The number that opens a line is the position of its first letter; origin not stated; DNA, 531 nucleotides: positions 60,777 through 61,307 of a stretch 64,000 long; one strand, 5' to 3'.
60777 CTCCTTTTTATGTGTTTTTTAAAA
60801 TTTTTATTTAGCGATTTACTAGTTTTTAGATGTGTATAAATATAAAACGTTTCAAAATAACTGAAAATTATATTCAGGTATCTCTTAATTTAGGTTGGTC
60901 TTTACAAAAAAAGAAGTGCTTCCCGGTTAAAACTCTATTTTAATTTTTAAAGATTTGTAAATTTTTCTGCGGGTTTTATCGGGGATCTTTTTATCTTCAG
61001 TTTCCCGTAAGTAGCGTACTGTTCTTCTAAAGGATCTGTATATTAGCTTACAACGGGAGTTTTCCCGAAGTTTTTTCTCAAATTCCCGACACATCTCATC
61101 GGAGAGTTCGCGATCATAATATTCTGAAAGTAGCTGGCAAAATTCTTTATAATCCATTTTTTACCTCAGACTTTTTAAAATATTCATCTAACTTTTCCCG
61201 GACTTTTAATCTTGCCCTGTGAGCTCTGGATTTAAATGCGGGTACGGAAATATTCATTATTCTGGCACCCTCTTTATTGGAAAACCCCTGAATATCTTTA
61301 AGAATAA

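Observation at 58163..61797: Local ECF-sigma heat-shock regulon defined by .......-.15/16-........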

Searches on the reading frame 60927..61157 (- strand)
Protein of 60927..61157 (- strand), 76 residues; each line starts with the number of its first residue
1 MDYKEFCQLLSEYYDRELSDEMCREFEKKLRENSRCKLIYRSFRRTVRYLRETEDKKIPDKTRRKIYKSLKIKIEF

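Call 4: search_protein_families(library=pfam, proteins=[window:60927-61157:-])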
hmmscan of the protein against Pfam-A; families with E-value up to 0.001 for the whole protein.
window:60927-61157:- (76 aa): 1 family
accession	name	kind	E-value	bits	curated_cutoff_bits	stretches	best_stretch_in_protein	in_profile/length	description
PF13490.11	zf-HC2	-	0.00018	22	22.2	1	4-27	2-25/35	Putative zinc-finger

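Call 5: search_protein_families(library=ncbifam, proteins=[window:60927-61157:-], max_evalue=0.01)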
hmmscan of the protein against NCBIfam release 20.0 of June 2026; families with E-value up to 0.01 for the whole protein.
window:60927-61157:- (76 aa): 2 families
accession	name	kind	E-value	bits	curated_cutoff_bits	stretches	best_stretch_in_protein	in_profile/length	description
NF052375.1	antisigma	equivalog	0.0009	19.3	100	1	12-70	4-62/217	anti-sigma factor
TIGR03988.1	antisig_RsrA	equivalog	0.0061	16.6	62.5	1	4-71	3-71/77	mycothiol system anti-sigma-R factor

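Call 54: search_solved_structures(query=A3, max_evalue=1, show_alignments=2)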
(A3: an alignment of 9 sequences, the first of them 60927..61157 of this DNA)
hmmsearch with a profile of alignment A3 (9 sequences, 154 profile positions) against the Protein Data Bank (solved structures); distinct sequences matched with E-value up to 1: 21.
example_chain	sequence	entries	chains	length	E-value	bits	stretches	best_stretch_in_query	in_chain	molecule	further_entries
5wuq_C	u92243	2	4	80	3e-07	34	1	6-72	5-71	Anti-sigma-W factor RsiW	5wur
3w1z_A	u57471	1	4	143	1.1e-06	32.2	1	94-148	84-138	Heat shock protein 16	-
5ds2_A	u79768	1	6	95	1.1e-05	29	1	85-140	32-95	18.1 kDa class I heat shock protein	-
2byu_A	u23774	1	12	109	2.4e-05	27.8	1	94-150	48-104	HEAT SHOCK PROTEIN 16.9B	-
1gme_A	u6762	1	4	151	4.8e-05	26.9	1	94-150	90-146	HEAT SHOCK PROTEIN 16.9B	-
6ewn_A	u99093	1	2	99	0.00027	24.4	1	94-142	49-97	HspA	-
3gla_A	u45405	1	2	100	0.00033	24.1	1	95-142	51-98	Low molecular weight heat shock protein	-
3gt6_A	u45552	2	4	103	0.00035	24.1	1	94-142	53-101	Low molecular weight heat shock protein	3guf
6l6m_A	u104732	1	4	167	0.0032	20.9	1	94-150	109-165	Heat shock protein hsp20 family putative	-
2h50_A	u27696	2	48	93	0.004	20.6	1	94-140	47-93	small heat shock protein Hsp26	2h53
5nms_B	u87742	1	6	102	0.0043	20.5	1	94-145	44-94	25.3 kDa heat shock protein, chloroplastic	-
5j7n_A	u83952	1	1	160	0.0047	20.4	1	95-147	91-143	Low molecular weight heat shock protein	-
7oa6_A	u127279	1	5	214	0.005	20.3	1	85-151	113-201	Heat shock protein 26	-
5nms_A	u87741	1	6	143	0.0079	19.7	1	95-145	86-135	25.3 kDa heat shock protein, chloroplastic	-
7bzw_1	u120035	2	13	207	0.015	18.7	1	95-145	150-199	Heat shock protein 21, chloroplastic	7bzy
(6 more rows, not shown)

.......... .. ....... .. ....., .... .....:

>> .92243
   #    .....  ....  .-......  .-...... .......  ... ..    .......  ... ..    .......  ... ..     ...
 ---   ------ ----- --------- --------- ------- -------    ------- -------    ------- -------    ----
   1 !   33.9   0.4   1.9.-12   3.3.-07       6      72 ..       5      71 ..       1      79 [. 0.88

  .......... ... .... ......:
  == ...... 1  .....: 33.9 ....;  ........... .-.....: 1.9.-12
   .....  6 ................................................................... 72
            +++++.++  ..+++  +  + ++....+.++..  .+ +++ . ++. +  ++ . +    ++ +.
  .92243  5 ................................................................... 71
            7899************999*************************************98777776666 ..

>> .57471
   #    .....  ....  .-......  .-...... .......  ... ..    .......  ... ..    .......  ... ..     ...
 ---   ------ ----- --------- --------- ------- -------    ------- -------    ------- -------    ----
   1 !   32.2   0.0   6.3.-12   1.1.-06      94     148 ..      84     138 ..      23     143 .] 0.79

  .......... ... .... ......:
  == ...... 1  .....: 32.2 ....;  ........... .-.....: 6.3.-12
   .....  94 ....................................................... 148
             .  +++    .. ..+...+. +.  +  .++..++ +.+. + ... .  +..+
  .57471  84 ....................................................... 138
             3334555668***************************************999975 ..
